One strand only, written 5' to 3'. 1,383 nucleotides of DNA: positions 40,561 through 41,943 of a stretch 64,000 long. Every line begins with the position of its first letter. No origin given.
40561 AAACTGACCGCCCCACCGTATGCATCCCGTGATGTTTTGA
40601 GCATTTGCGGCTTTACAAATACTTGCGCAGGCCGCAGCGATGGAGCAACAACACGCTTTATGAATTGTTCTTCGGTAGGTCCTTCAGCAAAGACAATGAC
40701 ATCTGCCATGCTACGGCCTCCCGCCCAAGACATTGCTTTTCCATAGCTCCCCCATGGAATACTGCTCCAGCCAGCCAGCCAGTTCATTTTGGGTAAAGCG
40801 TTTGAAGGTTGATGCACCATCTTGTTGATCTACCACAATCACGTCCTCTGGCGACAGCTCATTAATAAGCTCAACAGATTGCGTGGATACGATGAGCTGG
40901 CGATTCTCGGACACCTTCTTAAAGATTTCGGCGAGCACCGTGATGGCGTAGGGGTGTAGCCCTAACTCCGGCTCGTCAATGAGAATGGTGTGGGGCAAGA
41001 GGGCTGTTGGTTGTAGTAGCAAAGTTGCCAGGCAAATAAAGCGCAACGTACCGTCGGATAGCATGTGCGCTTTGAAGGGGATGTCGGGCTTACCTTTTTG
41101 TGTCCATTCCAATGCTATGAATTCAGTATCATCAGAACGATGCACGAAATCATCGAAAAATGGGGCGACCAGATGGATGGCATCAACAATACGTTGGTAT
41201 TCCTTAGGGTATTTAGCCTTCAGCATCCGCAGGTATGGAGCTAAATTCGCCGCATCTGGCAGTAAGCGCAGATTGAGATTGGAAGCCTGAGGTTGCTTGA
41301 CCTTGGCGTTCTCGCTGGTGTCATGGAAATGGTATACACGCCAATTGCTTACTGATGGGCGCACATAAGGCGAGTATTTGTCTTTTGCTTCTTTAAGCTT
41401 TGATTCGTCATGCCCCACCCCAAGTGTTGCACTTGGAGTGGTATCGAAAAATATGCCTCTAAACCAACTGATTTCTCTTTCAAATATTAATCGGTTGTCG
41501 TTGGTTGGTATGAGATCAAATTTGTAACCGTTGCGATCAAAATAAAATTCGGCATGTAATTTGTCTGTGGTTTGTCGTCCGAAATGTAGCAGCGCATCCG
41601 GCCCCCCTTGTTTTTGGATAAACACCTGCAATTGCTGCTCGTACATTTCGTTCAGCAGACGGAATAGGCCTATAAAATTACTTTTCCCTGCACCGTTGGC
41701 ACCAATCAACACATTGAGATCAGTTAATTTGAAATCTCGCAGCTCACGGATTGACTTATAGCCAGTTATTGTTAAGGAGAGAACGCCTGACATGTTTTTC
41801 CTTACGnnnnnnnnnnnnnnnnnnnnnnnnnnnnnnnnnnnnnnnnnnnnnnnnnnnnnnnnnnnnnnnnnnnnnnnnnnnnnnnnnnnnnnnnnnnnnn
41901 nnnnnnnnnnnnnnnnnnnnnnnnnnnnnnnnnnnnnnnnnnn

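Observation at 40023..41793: AT-rich two-gene cassette (ABC-type ATPase + DUF4276) inserted precisely between prmB and hpnC: candidate defence module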

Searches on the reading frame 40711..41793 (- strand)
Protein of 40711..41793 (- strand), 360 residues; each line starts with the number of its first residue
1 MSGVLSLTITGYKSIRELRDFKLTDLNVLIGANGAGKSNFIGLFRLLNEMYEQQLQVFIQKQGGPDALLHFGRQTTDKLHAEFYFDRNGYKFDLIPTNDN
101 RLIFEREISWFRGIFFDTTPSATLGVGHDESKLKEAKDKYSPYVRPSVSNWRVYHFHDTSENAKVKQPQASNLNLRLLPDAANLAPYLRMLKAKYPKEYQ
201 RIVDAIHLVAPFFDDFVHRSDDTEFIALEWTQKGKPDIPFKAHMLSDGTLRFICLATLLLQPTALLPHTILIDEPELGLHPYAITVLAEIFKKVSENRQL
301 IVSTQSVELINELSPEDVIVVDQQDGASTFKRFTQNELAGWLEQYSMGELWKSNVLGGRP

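Call 3: search_protein_families(library=pfam, proteins=[window:40711-41793:-], max_evalue=0.01)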
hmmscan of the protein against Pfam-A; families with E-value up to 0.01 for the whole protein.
window:40711-41793:- (360 aa): 5 families
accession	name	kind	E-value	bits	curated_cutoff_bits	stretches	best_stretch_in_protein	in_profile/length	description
PF13304.12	AAA_21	-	4.1e-29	103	27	1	26-311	1-304/304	AAA domain, putative AbiEii toxin, Type IV TA system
PF13175.12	AAA_15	-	6e-13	49.6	32.1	2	226-308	291-372/374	AAA ATPase domain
PF02463.25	SMC_N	-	2.3e-09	37.5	40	1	6-41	4-41/220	RecF/RecN/SMC N terminal domain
PF11398.14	DUF2813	-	7.8e-05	22.6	21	0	270-318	287-333/372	Protein of unknown function (DUF2813)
PF00005.33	ABC_tran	-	0.00027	22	25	0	27-54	14-41/137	ABC transporter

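Call 4: search_protein_families(library=padloc, proteins=[window:40711-41793:-], max_evalue=0.01)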
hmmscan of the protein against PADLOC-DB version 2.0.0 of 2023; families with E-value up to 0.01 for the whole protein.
window:40711-41793:- (360 aa): 123 families (the best 25 are shown)
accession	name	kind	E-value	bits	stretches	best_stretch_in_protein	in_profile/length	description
PDLC04175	HEC-01A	-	2.9e-147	488.5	1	5-360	7-362/363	-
PDLC04174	HEC-01A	-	6.8e-93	308.7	1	96-360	2-262/264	-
PDLC04177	HEC-01A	-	3.5e-58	195.5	2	143-358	178-390/393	-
PDLC04178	HEC-01A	-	6.8e-47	158.4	1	7-356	12-380/399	-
PDLC04176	HEC-01A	-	4.1e-40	136.3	1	6-358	5-367/371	-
PDLC04183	HEC-01A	-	3.2e-38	129.8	2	144-358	186-400/402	-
PDLC04182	HEC-01A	-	6.8e-38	128.7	2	144-357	190-401/406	-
PDLC04144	HEC-01B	-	1.7e-29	101.1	2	145-358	181-391/395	-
PDLC02980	AriA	-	1.8e-26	91.8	1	26-311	1-304/304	-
PDLC04179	HEC-01A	-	3e-26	90.5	2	166-359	262-454/459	-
PDLC04135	mad3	-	1.1e-25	89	1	6-356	4-374/374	mads_3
PDLC02335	AbiLi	-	1.3e-24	84.9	1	5-334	51-263/326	AbiLi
PDLC04180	HEC-01A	-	1.7e-23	81.4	2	198-334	206-347/382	-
PDLC04391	PDC-M07A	-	1.6e-22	78.1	2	222-354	262-399/412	-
PDLC04184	HEC-01A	-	2.1e-21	74.5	2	145-300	215-369/464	-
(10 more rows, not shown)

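Call 5: search_protein_families(library=ncbifam, proteins=[window:40711-41793:-], max_evalue=0.01)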
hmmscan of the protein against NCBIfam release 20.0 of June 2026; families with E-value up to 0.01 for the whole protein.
window:40711-41793:- (360 aa): 36 families (the best 25 are shown)
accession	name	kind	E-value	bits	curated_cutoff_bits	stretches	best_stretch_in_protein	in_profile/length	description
NF047739.1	antiphage_MADS3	equivalog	4.7e-29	101.8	420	2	163-356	236-427/427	methylation-associated defense system AAA family ATPase MAD3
NF038234.1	retron_eff_Eco8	equivalog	8.6e-12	44.5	250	2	6-43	5-42/679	retron Eco8 family effector endonuclease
TIGR03411.1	urea_trans_UrtD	equivalog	6.1e-09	35.9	304.1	1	240-321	139-215/242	urea ABC transporter ATP-binding protein UrtD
TIGR03864.1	PQQ_ABC_ATP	hypoth_equivalog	1.1e-07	31.6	302.25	1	242-323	130-206/236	ABC transporter, ATP-binding subunit, PQQ-dependent alcohol dehydrogenase system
TIGR00972.1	3a0107s01c2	equivalog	5.2e-07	29.3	343.2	1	240-317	140-213/248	phosphate ABC transporter ATP-binding protein PstB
TIGR01166.1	cbiO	subfamily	1e-06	28.4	211.8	1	242-310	125-190/190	cobalt ABC transporter, ATP-binding protein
TIGR04521.1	ECF_ATPase_2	equivalog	1.2e-06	27.9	330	1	243-323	143-220/279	energy-coupling factor transporter ATPase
NF041760.1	PtuA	equivalog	2.1e-06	26.9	500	1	269-323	379-433/524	retron Ec78 anti-phage system effector ATPase PtuA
NF010159.0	PRK13638.1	equivalog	7.8e-06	25.4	489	1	265-321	153-209/271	energy-coupling factor ABC transporter ATP-binding protein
NF045781.1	Spaf1101_AAA_ATP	equivalog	1.3e-05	23.8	475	0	270-323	738-792/836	Spaf_1101 family AAA-like ATPase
NF010171.0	PRK13652.1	equivalog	1.4e-05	24.3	476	1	242-323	135-213/277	cobalt transporter ATP-binding subunit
TIGR01978.1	sufC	equivalog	4.1e-05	23.1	212.8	1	259-323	155-220/243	Fe-S cluster assembly ATPase SufC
TIGR02315.1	ABC_phnC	equivalog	7.9e-05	22.2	266.1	0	241-314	142-213/243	phosphonate ABC transporter ATP-binding protein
TIGR03608.1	L_ocin_972_ABC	subfamily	0.00011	21.7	254.85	0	241-311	131-198/206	putative bacteriocin export ABC transporter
NF010170.0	PRK13651.1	equivalog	0.00015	20.8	432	1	244-313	165-231/308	cobalt transporter ATP-binding subunit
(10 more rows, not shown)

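Call 22: find_homologous_proteins(query=window:40711-41793:-, max_evalue=1e-10)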
Query window:40711-41793:- (360 aa): 8000 proteins with E <= 1e-10 among 8000 candidates; the best 120 are listed.
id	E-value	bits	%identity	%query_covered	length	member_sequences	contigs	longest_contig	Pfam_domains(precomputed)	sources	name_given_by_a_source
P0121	6.8e-227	770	94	100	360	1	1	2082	PF11398.15,PF13175.13,PF02463.26,PF13304.13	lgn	-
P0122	5.5e-218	741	89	100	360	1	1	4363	PF11398.15,PF13175.13,PF02463.26,PF13304.13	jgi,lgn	jgi:predicted ATPase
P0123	7.9e-218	740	90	100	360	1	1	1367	PF11398.15,PF13175.13,PF02463.26,PF13304.13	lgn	-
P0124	1.1e-216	737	89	100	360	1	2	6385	PF11398.15,PF13175.13,PF02463.26,PF13304.13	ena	-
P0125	1.8e-216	736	89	100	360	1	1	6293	PF13175.13,PF02463.26,PF13304.13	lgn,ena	-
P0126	5.1e-216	734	89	100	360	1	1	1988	PF11398.15,PF13175.13,PF02463.26,PF13304.13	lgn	-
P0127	5.1e-216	734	89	100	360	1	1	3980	PF11398.15,PF13175.13,PF02463.26,PF13304.13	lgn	-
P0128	4.3e-215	731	88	100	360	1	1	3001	PF11398.15,PF13175.13,PF02463.26,PF13304.13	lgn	-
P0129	8.0e-214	727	88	100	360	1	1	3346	PF11398.15,PF13175.13,PF02463.26,PF13304.13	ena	-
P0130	3.3e-213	725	88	100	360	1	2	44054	PF11398.15,PF13175.13,PF02463.26,PF13304.13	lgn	-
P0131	2.0e-212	723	87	100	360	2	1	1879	PF11398.15,PF13175.13,PF02463.26,PF13304.13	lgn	-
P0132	6.3e-209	711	87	100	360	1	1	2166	PF11398.15,PF13175.13,PF02463.26,PF13304.13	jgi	jgi:predicted ATPase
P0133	4.0e-208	708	86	100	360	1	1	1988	PF11398.15,PF13175.13,PF02463.26,PF13304.13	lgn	-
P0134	1.6e-207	706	86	100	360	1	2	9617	PF11398.15,PF13175.13,PF02463.26,PF13304.13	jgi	-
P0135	3.5e-206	702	86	100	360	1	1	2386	PF11398.15,PF13175.13,PF02463.26,PF13304.13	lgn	-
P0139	1.5e-199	680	82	100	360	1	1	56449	PF11398.15,PF13175.13,PF02463.26,PF13304.13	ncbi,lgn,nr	ncbi:MAG: AAA family ATPase [Gallionella sp.]|nr:AAA family ATPase [Gallionella sp.]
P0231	4.8e-188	642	78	100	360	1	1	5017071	PF11398.15,PF13175.13,PF02463.26,PF13304.13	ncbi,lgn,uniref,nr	ncbi:AAA family ATPase [Thiocystis violascens]|uniref:Putative ATPase n=1 Tax=Thiocystis violascens 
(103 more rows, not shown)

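Call 23: find_encoding_contigs(protein=P0130, flank=6000, max_places=3)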
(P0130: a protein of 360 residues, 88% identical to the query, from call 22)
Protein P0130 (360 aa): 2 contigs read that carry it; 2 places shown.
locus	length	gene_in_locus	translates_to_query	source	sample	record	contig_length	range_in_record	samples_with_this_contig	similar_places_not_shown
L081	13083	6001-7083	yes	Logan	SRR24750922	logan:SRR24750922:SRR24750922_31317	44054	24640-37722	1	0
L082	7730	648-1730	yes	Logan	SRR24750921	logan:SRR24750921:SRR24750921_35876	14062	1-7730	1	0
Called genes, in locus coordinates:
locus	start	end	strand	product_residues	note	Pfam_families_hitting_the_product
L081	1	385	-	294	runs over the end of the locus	PF00892:EamA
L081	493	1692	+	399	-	PF00155:Aminotran_1_2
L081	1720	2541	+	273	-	PF14805:THDPS_N_2, PF25084:LbH_EIF2B (faint), PF00132:Hexapep (weak), PF14602:Hexapep_2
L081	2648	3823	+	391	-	PF00437:T2SSE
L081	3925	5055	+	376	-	PF01546:Peptidase_M20, PF07687:M20_dimer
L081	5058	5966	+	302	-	PF13489:Methyltransf_23 (weak), PF03602:Cons_hypoth95 (weak), PF01170:UPF0020 (weak), PF05175:MTS, PF06325:PrmA, PF13847:Methyltransf_31, PF08242:Methyltransf_12 (weak), PF13649:Methyltransf_25, +2 more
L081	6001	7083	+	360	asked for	PF02463:SMC_N (faint), PF11398:DUF2813 (faint), PF13175:AAA_15 (faint), PF13304:AAA_21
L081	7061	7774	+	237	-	PF14103:DUF4276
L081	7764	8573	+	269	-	PF00494:SQS_PSY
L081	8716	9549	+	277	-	PF00494:SQS_PSY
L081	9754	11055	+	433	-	PF01266:DAO (weak), PF01593:Amino_oxidase, PF13450:NAD_binding_8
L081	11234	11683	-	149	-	PF01668:SmpB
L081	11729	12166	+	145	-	PF10604:Polyketide_cyc2 (weak), PF03364:Polyketide_cyc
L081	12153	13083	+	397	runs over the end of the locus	PF03658:Ub-RnfH, PF02811:PHP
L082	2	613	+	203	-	?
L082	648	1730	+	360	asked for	PF02463:SMC_N (faint), PF11398:DUF2813 (faint), PF13175:AAA_15 (faint), PF13304:AAA_21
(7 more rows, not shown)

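Call 24: find_encoding_contigs(protein=P0139, flank=6000, max_places=3)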
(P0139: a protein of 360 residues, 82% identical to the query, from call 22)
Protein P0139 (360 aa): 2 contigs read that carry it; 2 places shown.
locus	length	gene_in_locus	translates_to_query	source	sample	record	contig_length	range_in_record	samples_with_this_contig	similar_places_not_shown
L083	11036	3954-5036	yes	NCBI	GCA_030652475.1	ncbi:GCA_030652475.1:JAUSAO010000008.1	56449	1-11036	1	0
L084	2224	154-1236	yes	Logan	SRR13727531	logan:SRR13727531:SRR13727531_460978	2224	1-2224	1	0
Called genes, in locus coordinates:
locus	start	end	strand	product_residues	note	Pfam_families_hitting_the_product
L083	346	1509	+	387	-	PF00437:T2SSE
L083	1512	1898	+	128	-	PF03960:ArsC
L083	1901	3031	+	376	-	PF01546:Peptidase_M20, PF07687:M20_dimer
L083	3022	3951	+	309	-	PF01170:UPF0020 (faint), PF03602:Cons_hypoth95 (faint), PF05175:MTS, PF06325:PrmA (weak), PF13847:Methyltransf_31 (weak), PF08242:Methyltransf_12 (weak), PF13649:Methyltransf_25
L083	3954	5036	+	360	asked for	PF02463:SMC_N (faint), PF11398:DUF2813 (faint), PF13175:AAA_15 (weak), PF13304:AAA_21, PF13175:AAA_15 (weak)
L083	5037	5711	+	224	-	PF14103:DUF4276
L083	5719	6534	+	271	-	PF00494:SQS_PSY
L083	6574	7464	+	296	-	PF00494:SQS_PSY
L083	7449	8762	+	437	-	PF01266:DAO (weak), PF01593:Amino_oxidase, PF13450:NAD_binding_8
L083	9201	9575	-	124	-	PF18478:PIN_10, PF18480:DUF5615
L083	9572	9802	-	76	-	PF04255:DUF433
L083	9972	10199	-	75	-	-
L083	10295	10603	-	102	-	-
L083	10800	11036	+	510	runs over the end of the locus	PF01336:tRNA_anti-codon, PF00152:tRNA-synt_2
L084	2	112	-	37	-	?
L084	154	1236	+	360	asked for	PF02463:SMC_N (faint), PF11398:DUF2813 (faint), PF13175:AAA_15 (weak), PF13304:AAA_21, PF13175:AAA_15 (weak)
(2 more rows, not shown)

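Call 25: find_encoding_contigs(protein=P0231, flank=6000, max_places=2)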
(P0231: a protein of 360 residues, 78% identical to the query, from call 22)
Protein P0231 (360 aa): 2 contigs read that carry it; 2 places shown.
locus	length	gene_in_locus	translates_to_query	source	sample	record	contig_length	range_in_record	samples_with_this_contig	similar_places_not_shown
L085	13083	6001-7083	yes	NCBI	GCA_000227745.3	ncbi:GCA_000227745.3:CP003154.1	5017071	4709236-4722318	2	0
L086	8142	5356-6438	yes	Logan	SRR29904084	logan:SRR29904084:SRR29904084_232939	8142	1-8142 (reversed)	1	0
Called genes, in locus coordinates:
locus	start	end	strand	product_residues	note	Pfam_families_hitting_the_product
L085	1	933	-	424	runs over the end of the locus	PF00202:Aminotran_3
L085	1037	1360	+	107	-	-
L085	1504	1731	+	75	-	-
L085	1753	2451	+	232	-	PF00072:Response_reg, PF00486:Trans_reg_C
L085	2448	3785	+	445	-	PF00672:HAMP (weak), PF26769:HAMP_PhoQ, PF02518:HATPase_c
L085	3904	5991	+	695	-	PF01555:N6_N4_Mtase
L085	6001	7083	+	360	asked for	PF02463:SMC_N (faint), PF11398:DUF2813 (faint), PF13304:AAA_21, PF13175:AAA_15 (weak)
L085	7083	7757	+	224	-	PF14103:DUF4276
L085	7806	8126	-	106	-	PF15738:YafQ_toxin, PF05016:ParE_toxin (weak)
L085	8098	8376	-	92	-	PF04221:RelB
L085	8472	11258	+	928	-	PF04851:ResIII, PF19778:RE_endonuc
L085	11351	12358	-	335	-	PF00106:adh_short, PF01073:3Beta_HSD, PF01370:Epimerase, PF02719:Polysacc_synt_2, PF04321:RmlD_sub_bind, PF05368:NmrA (weak), PF13460:NAD_binding_10 (weak), PF16363:GDP_Man_Dehyd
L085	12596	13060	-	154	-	PF07254:Cpta_toxin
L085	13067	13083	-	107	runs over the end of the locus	PF03937:Sdh5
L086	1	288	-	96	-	?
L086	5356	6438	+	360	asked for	PF02463:SMC_N (faint), PF11398:DUF2813 (faint), PF13304:AAA_21, PF13175:AAA_15 (weak)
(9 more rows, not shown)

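Call 31: find_related_loci(query=window:40711-41793:-, collection=metagenome_contigs, flank=4000)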
Query window:40711-41793:- (360 aa) in metagenome_contigs; peptide patterns used: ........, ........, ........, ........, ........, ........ (x = any residue, [..] = any of these).
523 stretches matched a pattern; 293 encode a relative of the query (tblastn E <= 1e-3); the best 80 are kept; 80 distinct loci.
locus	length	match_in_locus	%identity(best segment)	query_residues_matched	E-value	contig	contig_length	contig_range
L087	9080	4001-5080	79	1-360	0e+0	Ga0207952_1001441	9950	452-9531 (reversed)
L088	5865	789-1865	82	1-360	0e+0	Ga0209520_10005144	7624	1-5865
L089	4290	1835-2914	81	1-360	0e+0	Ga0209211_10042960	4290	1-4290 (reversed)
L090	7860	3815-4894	81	1-360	0e+0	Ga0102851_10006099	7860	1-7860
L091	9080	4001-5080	78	1-360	0e+0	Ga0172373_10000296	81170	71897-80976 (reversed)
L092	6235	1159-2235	81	1-360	0e+0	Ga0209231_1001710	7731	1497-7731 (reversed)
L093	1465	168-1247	77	1-360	0e+0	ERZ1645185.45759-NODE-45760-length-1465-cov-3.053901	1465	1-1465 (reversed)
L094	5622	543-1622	79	1-360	0e+0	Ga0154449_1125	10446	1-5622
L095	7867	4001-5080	77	1-360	0e+0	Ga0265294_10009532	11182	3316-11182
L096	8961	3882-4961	78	1-360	0e+0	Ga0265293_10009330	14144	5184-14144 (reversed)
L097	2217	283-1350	78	1-356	0e+0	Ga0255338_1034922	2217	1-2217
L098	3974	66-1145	75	1-360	0e+0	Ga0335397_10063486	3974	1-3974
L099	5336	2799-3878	75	1-360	0e+0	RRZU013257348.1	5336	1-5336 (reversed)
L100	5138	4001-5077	77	1-360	0e+0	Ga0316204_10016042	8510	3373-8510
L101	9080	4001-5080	75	1-360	0e+0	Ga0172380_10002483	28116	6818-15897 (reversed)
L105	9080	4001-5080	74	1-360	0e+0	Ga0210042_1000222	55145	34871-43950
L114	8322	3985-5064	73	1-360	8e-176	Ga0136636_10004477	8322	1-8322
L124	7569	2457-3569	62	1-360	4e-142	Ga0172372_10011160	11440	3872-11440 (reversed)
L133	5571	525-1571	52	7-360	7e-115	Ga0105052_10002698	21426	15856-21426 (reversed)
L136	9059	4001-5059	52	7-359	2e-110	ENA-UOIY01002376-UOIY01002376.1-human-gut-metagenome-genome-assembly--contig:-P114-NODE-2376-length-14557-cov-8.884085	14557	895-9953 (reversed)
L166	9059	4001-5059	51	7-359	2e-107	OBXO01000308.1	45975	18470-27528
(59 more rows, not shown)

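Call 32: find_related_loci(query=window:40711-41793:-, collection=viral_contigs, flank=4000)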
Query window:40711-41793:- (360 aa) in viral_contigs; peptide patterns used: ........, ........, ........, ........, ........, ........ (x = any residue, [..] = any of these).
8 stretches matched a pattern; 1 encode a relative of the query (tblastn E <= 1e-3); 1 distinct loci.
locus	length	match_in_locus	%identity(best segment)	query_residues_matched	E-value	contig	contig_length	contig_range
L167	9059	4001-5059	50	7-359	4e-106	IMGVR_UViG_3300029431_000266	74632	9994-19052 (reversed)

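Call 36: search_protein_families(library=pfam, proteins=[L094:8-571:-, L094:2617-3447:+, L096:43-3789:+, L096:5809-6891:-, L087:136-3687:+, L087:5708-7708:+, L091:2085-3926:+, L091:5763-7661:-, L089:53-1825:+, L105:5760-8552:+], max_evalue=0.00001)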
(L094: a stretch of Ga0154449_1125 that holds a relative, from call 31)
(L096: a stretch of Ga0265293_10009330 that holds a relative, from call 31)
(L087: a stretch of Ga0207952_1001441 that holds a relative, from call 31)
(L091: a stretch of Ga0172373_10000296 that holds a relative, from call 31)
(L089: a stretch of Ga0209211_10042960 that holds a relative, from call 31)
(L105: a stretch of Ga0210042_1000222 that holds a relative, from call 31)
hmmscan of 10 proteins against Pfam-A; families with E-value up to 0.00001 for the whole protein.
L094:8-571:- (187 aa): 0 families

L094:2617-3447:+ (276 aa): 1 family
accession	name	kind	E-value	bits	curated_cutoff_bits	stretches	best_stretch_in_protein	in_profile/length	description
PF00977.27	His_biosynth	-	5.5e-89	298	23.6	1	23-255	1-227/228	Histidine biosynthesis protein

L096:43-3789:+ (1248 aa): 1 family
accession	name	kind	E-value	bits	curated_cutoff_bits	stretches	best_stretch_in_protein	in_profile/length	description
PF00271.37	Helicase_C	-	1.9e-10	41.4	23.5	1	611-662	58-109/110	Helicase conserved C-terminal domain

L096:5809-6891:- (360 aa): 0 families

L087:136-3687:+ (1183 aa): 3 families
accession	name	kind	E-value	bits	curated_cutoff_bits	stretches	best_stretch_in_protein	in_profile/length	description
PF13086.12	AAA_11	-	1.5e-12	48.3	27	1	824-889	188-253/257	AAA domain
PF13087.12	AAA_12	-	1.8e-10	41.2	27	1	946-1134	20-194/195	AAA domain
PF01443.25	Viral_helicase1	-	7.1e-08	33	21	0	1071-1128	171-224/228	Viral superfamily 1 RNA helicase core domain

L087:5708-7708:+ (666 aa): 4 families
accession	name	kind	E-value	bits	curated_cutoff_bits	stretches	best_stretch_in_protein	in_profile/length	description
PF00204.31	DNA_gyraseB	-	7.3e-38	130.2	27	1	236-408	1-170/173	DNA gyrase B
PF00986.26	DNA_gyraseB_C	-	1.3e-23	83.3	29.8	1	595-656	3-63/63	DNA gyrase B subunit, carboxyl terminus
PF01751.28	Toprim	-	7.6e-14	52.1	23.1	1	436-551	1-95/96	Toprim domain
PF02518.31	HATPase_c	-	1.2e-13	51.9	26.4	1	49-187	8-106/111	Histidine kinase-, DNA gyrase B-, and HSP90-like ATPase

L091:2085-3926:+ (613 aa): 7 families
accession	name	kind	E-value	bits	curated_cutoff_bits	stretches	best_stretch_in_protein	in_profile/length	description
PF07992.20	Pyr_redox_2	-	2.1e-66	224.7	26.1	1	144-469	2-291/291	Pyridine nucleotide-disulphide oxidoreductase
PF02852.28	Pyr_redox_dim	-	3.7e-34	117.7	25.3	1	488-593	1-106/110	Pyridine nucleotide-disulphide oxidoreductase, dimerisation domain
PF00364.28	Biotin_lipoyl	-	5.6e-20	71.4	22.1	1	21-92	2-73/73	Biotin-requiring enzyme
PF00070.33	Pyr_redox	-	3.7e-18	66.3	22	1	318-394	1-79/82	Pyridine nucleotide-disulphide oxidoreductase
PF12831.13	FAD_oxidored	-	5.4e-10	39.6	27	1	144-186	1-43/416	FAD dependent oxidoreductase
PF13450.12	NAD_binding_8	-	3.3e-07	30.9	21.9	0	147-181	1-35/68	NAD(P)-binding Rossmann-like domain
PF13533.13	Biotin_lipoyl_2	-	3.2e-06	27.3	29.8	0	69-93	8-32/32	Biotin-lipoyl like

L091:5763-7661:- (632 aa): 6 families
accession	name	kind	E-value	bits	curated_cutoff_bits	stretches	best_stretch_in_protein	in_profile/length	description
PF00005.33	ABC_tran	-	2.7e-47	161.3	25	2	330-460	2-137/137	ABC transporter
PF12848.13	ABC_tran_Xtn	-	8.9e-30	103.1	25.9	1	218-296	1-79/85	ABC transporter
PF13304.12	AAA_21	-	8.8e-15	56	27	0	383-491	187-303/304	AAA domain, putative AbiEii toxin, Type IV TA system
PF16326.10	ABC_tran_CTD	-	1.4e-11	44.8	32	1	560-624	5-69/69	ABC transporter C-terminal domain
PF02463.25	SMC_N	-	4.7e-08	33.2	40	0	432-499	137-209/220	RecF/RecN/SMC N terminal domain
PF13555.12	AAA_29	-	1.4e-06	28.3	27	0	20-44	15-39/61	P-loop containing region of AAA domain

L089:53-1825:+ (590 aa): 1 family
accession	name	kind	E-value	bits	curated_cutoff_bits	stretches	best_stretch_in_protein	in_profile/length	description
PF01555.25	N6_N4_Mtase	-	8.8e-29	101.5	26.7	1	78-395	1-203/221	DNA methylase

L105:5760-8552:+ (930 aa): 3 families
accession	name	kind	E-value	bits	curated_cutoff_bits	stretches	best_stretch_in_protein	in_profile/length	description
PF19778.5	RE_endonuc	-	4e-31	107.5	23.4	1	814-923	1-106/108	Endonuclease domain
PF04851.21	ResIII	-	2.4e-11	44.3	22.5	1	101-273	25-161/164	Type III restriction enzyme, res subunit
PF00270.35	DEAD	-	6.3e-06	26.5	26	0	101-215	16-110/167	DEAD/DEAH box helicase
